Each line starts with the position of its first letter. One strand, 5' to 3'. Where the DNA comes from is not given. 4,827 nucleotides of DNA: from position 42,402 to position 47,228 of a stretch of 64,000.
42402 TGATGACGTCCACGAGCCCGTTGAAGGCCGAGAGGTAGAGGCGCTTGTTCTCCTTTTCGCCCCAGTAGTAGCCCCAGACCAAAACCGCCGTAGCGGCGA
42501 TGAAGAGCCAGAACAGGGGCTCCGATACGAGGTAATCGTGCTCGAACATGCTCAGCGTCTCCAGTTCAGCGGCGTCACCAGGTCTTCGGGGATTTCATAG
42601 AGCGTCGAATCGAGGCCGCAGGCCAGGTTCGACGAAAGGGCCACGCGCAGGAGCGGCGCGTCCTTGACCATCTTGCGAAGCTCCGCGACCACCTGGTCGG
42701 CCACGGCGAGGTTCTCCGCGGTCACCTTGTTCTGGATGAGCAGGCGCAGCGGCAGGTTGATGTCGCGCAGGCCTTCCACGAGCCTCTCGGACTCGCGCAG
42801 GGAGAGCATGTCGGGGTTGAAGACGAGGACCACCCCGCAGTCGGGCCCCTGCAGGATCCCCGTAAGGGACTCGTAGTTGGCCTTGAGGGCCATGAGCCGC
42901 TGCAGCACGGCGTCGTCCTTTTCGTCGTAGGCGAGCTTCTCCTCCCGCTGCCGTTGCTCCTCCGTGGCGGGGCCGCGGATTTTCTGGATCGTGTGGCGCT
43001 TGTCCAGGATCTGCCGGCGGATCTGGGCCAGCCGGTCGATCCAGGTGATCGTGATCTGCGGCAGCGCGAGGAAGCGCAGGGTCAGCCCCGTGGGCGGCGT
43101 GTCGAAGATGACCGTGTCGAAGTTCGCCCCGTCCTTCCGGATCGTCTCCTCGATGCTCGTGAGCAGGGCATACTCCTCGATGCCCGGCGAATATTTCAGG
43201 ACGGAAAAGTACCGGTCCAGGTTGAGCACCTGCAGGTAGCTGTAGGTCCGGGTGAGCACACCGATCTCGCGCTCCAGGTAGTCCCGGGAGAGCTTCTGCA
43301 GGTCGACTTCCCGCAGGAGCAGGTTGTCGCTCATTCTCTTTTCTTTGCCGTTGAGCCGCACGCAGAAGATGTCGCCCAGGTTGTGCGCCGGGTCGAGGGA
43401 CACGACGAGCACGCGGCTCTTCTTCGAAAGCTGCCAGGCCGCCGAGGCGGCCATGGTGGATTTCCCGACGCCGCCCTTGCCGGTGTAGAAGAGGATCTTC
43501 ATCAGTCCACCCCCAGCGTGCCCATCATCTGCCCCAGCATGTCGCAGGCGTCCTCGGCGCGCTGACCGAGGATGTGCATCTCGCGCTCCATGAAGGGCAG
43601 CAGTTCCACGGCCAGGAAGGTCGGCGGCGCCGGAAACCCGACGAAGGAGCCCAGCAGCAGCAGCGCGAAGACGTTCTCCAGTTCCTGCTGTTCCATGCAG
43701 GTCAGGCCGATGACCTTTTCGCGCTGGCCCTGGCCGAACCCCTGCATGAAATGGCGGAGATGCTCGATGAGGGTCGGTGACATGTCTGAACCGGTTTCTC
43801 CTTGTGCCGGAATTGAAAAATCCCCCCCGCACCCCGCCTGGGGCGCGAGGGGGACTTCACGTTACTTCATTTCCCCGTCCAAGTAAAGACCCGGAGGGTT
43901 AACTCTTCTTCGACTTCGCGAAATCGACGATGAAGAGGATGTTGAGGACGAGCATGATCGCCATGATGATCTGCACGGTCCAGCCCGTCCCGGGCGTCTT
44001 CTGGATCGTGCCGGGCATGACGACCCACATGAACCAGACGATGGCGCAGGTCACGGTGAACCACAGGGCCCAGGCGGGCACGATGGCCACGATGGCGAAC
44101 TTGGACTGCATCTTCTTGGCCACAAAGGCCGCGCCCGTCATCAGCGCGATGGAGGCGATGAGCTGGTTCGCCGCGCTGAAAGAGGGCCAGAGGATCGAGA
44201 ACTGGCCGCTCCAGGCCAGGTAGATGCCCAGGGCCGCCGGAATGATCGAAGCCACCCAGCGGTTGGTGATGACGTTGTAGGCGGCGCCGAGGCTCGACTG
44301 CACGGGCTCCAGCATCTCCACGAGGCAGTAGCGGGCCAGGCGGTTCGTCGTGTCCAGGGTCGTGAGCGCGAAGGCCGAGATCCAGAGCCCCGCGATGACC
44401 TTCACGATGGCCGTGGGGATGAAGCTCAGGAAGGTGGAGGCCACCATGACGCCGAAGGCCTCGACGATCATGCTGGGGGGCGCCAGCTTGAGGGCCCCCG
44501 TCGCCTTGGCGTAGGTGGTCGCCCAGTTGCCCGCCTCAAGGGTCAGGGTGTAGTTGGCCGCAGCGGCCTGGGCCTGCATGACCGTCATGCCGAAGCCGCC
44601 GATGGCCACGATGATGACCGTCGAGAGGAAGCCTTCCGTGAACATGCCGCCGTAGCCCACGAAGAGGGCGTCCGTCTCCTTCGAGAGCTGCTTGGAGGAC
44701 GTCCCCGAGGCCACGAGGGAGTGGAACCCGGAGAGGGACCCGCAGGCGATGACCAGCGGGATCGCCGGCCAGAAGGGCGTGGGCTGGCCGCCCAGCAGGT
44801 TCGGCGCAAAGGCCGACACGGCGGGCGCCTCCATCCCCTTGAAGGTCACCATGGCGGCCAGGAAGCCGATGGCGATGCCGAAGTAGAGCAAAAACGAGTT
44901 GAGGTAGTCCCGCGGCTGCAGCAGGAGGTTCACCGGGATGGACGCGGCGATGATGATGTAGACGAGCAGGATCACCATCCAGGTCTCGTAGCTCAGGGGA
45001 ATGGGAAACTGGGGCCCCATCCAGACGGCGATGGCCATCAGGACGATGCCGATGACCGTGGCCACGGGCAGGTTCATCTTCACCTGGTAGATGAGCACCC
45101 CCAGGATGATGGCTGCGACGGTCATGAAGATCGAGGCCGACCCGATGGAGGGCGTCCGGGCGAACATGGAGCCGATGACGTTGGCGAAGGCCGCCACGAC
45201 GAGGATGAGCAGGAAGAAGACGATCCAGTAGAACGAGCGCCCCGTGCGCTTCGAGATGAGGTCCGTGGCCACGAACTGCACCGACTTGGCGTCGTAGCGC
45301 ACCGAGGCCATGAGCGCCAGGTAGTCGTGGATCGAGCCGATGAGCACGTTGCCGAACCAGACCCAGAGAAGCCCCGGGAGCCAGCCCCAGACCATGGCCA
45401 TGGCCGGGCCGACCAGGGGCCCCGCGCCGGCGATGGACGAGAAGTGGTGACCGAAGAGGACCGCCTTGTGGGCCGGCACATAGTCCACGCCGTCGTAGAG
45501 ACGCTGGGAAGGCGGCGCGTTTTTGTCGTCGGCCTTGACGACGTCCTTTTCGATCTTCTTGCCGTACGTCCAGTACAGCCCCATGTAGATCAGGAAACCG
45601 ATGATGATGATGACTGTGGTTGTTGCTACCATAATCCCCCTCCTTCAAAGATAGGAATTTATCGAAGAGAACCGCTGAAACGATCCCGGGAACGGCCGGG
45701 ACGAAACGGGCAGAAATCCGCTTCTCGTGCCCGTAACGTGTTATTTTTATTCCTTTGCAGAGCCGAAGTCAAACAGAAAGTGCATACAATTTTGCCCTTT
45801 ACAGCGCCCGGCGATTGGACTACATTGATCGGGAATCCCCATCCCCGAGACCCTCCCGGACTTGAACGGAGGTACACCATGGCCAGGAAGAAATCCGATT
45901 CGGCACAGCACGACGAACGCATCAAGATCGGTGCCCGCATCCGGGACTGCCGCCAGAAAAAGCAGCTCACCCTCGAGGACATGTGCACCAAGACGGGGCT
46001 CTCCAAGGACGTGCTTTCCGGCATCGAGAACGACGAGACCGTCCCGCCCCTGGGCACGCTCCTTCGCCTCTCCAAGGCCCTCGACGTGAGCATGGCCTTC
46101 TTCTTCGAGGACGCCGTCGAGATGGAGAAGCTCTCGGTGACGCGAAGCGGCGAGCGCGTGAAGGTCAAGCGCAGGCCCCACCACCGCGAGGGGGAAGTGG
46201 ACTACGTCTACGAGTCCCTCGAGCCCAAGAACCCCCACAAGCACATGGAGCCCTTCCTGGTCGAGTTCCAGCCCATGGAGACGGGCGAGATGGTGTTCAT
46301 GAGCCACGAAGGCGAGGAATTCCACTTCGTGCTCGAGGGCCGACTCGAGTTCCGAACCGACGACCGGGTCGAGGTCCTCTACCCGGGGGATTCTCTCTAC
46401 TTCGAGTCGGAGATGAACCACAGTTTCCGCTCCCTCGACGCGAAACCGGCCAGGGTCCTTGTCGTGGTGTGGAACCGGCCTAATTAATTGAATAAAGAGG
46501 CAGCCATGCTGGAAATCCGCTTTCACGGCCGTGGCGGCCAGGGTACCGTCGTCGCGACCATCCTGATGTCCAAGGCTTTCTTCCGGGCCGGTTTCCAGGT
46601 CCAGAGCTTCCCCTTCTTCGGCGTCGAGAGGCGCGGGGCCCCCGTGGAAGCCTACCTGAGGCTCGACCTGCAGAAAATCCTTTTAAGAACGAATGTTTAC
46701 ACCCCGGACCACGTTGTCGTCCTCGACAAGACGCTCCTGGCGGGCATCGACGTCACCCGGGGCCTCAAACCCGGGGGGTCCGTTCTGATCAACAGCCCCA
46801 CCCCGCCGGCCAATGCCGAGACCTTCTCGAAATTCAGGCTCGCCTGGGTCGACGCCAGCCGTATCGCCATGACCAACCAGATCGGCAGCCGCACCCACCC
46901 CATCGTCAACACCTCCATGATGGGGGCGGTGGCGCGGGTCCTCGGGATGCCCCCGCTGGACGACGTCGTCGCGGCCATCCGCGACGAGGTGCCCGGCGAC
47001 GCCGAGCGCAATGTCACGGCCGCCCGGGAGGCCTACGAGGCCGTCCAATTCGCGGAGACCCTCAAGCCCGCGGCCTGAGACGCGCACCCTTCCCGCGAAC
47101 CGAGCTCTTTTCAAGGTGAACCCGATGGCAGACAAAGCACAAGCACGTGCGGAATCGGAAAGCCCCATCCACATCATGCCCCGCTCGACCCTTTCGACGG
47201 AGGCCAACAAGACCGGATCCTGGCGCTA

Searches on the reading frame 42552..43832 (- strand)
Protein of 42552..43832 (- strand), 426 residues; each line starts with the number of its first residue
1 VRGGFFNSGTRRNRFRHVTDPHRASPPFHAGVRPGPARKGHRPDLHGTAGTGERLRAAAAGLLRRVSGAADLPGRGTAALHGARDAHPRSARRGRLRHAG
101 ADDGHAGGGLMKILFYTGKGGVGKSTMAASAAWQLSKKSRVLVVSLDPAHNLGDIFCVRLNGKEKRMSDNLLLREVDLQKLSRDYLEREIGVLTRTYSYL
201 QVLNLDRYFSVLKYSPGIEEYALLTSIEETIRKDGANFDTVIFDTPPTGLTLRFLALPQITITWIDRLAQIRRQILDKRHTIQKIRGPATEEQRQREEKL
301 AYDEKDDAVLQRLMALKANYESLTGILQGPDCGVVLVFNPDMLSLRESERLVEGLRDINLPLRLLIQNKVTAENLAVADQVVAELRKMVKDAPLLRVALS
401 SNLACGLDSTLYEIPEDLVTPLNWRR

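Call 64: search_protein_families(library=pfam, proteins=[window:42552-43832:-], max_evalue=0.00001)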
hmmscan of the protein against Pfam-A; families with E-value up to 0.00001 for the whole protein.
window:42552-43832:- (426 aa): 3 families
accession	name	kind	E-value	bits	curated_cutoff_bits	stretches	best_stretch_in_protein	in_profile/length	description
PF02374.21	ArsA_ATPase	-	1e-50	173.2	24.3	1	111-377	1-252/305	Anion-transporting ATPase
PF13614.12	AAA_31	-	5.9e-11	43.1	27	1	113-249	4-129/177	AAA domain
PF01656.29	CbiA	-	2.8e-07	31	25.4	1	114-373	2-86/125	CobQ/CobB/MinD/ParA nucleotide binding domain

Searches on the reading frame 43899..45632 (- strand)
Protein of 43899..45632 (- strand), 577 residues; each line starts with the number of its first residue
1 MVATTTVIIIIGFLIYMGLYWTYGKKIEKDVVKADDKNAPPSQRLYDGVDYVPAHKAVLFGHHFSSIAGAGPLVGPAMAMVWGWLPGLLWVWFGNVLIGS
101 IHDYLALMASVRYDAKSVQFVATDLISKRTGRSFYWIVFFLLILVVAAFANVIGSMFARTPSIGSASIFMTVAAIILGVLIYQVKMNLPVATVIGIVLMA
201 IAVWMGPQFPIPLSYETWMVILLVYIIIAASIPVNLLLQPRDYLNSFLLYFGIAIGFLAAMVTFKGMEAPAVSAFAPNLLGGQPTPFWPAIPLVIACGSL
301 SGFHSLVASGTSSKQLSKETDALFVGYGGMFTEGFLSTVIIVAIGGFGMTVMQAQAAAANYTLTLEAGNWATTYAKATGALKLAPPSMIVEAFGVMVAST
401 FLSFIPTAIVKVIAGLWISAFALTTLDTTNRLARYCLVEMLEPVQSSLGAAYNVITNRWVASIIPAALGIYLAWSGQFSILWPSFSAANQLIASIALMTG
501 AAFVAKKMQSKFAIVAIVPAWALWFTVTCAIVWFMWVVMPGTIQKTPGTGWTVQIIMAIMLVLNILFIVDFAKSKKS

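Call 64: search_protein_families(library=pfam, proteins=[window:43899-45632:-], max_evalue=0.00001)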
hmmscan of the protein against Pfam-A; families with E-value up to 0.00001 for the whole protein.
window:43899-45632:- (577 aa): 1 family
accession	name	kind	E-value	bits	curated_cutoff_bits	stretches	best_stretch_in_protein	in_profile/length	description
PF02554.20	CstA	-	2.6e-129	432.9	27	1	6-527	3-558/560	Carbon starvation protein CstA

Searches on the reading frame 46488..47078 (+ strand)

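Call 64: search_protein_families(library=pfam, proteins=[window:46488-47078:+], max_evalue=0.00001)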
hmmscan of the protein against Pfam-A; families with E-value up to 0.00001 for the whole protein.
window:46488-47078:+ (196 aa): 1 family
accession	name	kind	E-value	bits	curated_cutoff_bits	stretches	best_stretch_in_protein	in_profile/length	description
PF01558.24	POR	-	4.7e-36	125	27.4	1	16-184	1-173/173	Pyruvate ferredoxin/flavodoxin oxidoreductase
